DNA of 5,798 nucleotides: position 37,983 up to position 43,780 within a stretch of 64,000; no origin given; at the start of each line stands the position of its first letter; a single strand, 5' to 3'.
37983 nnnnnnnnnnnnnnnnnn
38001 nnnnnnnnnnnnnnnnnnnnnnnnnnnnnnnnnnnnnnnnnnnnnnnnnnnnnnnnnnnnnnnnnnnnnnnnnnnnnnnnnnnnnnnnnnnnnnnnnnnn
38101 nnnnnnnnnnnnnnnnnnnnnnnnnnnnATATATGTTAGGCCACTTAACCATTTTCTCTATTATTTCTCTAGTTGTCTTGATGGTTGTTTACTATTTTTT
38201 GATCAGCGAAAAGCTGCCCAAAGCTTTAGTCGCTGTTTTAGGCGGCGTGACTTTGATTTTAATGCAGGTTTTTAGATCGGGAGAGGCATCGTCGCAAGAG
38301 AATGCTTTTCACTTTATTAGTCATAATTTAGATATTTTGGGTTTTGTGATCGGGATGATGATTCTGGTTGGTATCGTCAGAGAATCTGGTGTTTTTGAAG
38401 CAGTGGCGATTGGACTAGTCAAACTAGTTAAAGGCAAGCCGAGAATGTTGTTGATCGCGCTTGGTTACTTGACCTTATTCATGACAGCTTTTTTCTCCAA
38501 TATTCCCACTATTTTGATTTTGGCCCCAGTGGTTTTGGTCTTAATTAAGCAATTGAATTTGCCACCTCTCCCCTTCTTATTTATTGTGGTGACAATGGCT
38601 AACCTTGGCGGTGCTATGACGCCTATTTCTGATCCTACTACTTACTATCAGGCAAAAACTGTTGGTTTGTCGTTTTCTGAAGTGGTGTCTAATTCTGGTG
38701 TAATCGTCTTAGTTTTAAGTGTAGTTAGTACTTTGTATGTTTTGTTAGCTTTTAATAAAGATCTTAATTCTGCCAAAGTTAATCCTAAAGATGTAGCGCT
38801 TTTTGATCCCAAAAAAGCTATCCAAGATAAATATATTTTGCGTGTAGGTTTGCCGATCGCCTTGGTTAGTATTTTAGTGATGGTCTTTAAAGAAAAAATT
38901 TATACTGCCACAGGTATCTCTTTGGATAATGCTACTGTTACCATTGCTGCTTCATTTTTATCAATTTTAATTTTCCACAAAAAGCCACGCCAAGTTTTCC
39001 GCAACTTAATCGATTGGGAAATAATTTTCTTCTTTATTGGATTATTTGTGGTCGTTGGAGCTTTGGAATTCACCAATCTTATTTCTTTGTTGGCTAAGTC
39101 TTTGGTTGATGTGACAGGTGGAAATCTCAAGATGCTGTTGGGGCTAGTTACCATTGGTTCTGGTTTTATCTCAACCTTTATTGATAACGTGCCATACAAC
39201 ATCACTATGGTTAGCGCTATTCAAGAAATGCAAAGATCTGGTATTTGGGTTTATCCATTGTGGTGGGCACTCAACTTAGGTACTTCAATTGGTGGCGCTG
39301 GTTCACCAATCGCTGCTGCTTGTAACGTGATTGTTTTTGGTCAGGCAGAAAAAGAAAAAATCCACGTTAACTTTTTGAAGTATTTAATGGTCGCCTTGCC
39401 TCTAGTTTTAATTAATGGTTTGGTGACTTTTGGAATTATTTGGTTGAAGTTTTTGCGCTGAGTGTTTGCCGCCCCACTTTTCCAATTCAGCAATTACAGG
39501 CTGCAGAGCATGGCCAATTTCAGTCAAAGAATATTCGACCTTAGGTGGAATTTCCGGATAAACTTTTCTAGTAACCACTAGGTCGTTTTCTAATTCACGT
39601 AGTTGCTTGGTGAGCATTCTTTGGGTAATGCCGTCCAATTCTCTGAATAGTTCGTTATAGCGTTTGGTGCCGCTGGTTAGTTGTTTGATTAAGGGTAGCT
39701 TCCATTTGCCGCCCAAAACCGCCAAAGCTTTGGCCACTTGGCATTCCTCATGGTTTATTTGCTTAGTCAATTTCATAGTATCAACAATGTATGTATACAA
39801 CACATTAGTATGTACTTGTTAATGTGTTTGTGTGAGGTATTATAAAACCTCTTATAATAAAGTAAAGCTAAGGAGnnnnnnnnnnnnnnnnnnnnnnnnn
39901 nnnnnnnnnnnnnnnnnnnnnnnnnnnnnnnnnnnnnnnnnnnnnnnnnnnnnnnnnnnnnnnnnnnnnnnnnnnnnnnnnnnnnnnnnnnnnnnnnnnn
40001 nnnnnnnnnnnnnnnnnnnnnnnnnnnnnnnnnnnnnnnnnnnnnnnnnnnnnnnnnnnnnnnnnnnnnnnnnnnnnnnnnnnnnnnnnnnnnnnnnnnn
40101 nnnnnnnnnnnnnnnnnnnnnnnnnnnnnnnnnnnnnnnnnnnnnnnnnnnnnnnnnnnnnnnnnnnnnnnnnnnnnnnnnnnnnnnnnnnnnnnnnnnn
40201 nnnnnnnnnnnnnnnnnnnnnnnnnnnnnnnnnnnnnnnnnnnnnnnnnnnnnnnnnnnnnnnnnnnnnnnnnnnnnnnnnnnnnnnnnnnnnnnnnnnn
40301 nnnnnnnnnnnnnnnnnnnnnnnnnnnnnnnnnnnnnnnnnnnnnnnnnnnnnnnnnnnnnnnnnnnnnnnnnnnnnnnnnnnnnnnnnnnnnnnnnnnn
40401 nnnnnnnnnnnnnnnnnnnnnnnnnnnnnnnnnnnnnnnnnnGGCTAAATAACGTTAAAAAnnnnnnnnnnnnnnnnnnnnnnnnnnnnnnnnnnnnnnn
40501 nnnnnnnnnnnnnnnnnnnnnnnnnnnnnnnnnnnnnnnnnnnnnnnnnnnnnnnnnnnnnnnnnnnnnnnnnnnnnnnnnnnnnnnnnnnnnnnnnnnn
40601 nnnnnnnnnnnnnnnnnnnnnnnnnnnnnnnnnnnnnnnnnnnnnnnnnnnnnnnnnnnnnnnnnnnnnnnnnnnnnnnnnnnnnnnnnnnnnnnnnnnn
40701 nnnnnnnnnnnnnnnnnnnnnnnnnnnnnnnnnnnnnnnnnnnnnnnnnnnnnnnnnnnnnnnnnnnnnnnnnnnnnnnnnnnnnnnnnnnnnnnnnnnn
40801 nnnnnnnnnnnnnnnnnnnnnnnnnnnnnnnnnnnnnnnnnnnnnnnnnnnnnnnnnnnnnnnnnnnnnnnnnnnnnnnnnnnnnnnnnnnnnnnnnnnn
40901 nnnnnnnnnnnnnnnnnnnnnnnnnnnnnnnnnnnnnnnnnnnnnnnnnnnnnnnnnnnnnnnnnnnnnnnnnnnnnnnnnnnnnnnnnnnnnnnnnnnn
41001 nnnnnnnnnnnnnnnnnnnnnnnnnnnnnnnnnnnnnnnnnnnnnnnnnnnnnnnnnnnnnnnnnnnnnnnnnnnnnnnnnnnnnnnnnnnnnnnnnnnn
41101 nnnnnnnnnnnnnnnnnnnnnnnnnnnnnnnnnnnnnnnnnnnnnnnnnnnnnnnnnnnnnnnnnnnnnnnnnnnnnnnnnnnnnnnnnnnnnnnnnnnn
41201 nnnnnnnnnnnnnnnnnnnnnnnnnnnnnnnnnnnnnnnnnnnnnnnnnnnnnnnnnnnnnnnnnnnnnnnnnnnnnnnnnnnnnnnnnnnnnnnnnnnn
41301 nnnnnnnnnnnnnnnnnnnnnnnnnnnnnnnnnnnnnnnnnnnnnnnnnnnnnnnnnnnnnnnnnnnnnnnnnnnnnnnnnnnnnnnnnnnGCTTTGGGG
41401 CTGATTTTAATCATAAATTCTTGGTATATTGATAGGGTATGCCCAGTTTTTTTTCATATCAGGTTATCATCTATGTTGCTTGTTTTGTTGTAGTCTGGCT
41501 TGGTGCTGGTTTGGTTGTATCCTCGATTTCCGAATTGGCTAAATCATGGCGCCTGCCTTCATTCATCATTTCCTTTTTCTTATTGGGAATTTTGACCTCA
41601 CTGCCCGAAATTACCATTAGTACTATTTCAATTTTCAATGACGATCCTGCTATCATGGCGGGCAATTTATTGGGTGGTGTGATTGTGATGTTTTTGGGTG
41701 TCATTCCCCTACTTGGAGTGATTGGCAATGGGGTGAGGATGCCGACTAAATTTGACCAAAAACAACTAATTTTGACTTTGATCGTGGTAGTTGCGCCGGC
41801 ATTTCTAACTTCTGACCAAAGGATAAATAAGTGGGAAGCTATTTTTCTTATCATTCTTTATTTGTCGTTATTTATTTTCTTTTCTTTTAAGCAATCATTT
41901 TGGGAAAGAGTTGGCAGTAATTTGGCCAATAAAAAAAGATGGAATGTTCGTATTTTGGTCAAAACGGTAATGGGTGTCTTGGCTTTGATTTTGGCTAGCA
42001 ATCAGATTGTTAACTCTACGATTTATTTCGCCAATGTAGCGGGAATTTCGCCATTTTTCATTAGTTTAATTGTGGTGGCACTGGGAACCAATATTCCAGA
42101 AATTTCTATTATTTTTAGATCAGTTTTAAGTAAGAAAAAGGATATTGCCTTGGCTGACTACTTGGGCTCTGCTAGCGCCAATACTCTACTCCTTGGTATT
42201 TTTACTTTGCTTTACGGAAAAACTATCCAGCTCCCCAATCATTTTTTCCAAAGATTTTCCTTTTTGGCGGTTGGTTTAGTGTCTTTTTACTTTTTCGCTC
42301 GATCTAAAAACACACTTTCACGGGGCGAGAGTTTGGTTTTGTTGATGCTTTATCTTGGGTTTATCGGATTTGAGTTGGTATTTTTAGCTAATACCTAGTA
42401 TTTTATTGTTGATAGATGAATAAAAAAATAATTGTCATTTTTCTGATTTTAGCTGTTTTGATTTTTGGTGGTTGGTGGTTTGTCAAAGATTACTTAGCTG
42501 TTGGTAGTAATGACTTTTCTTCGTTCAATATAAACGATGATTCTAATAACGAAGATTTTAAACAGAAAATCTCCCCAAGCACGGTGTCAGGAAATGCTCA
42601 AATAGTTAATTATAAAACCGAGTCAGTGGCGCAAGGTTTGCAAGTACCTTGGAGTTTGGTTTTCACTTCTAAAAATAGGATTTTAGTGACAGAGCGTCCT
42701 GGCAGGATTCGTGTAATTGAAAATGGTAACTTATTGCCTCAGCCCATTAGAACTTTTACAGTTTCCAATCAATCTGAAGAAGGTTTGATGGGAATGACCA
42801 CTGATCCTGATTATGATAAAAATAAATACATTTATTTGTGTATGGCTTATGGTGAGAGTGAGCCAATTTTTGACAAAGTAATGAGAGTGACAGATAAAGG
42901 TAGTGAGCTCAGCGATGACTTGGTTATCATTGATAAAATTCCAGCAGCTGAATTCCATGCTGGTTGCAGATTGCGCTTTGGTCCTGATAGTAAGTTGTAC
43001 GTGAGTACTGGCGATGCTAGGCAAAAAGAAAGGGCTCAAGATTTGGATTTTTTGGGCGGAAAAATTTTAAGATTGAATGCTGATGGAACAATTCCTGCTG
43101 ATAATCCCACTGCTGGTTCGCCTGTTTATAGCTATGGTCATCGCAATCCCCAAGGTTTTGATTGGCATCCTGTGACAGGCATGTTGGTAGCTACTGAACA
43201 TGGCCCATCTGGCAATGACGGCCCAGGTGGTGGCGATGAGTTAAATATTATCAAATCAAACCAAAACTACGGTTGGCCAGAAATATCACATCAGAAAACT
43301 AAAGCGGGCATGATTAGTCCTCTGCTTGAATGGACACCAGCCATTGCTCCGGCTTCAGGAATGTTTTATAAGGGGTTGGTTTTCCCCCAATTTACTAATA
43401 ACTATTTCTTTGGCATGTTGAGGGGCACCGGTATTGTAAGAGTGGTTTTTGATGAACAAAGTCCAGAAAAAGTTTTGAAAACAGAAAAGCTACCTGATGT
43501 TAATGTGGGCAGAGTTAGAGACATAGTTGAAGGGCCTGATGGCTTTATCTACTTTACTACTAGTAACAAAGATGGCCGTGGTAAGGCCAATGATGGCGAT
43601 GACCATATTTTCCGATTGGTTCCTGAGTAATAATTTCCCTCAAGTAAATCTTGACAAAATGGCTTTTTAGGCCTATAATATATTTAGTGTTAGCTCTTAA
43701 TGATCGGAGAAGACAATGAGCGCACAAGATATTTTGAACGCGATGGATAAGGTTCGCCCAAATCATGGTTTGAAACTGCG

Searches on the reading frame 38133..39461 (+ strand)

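Call 67: search_protein_families(library=ncbifam, proteins=[window:38133-39461:+], max_evalue=1e-10)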
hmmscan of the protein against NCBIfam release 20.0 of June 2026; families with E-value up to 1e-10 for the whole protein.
window:38133-39461:+ (442 aa): 6 families
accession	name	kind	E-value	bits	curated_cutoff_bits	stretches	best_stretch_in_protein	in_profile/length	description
NF040989.1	MamN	equivalog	1.1e-29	103.5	500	1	10-391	4-374/437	magnetosome biogenesis transporter MamN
NF011980.0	PRK15445.1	subfamily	5.5e-24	85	457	1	73-433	62-419/430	arsenical efflux pump membrane protein ArsB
TIGR00935.1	2a45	subfamily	5.6e-18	65.3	415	1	15-438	8-422/426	arsenite/antimonite efflux transporter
NF033877.0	arsB_Sta_pI258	exception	2.6e-16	59.8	760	1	9-426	5-416/429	arsenite efflux transporter membrane subunit ArsB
TIGR00785.1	dass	subfamily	2.9e-14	52.6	198.6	0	7-204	248-440/444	DASS family sodium-coupled anion symporter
TIGR00775.1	NhaD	equivalog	1.1e-13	50.8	577.1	1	27-419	24-399/420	NhaD family Na+:H+ antiporter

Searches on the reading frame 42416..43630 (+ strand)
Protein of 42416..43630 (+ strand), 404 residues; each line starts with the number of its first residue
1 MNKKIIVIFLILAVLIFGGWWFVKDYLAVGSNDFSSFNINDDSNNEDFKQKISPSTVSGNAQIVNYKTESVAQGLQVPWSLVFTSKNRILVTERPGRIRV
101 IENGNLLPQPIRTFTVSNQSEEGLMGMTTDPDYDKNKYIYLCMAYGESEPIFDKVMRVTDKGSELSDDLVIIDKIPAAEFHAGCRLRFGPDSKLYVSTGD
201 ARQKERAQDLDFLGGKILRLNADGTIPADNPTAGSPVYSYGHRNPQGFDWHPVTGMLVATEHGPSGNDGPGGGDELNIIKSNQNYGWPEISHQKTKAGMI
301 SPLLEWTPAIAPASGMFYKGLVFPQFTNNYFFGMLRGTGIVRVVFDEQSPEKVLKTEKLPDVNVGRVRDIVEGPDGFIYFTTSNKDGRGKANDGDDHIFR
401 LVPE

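Call 67: search_protein_families(library=ncbifam, proteins=[window:42416-43630:+], max_evalue=1e-10)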
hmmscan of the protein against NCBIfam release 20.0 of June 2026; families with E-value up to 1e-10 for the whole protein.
window:42416-43630:+ (404 aa): 1 family
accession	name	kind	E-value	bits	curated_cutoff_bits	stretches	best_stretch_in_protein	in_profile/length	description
TIGR03606.1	non_repeat_PQQ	subfamily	4.9e-41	141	434.55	2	206-294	190-274/454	glucose/sorbosone family PQQ-dependent dehydrogenase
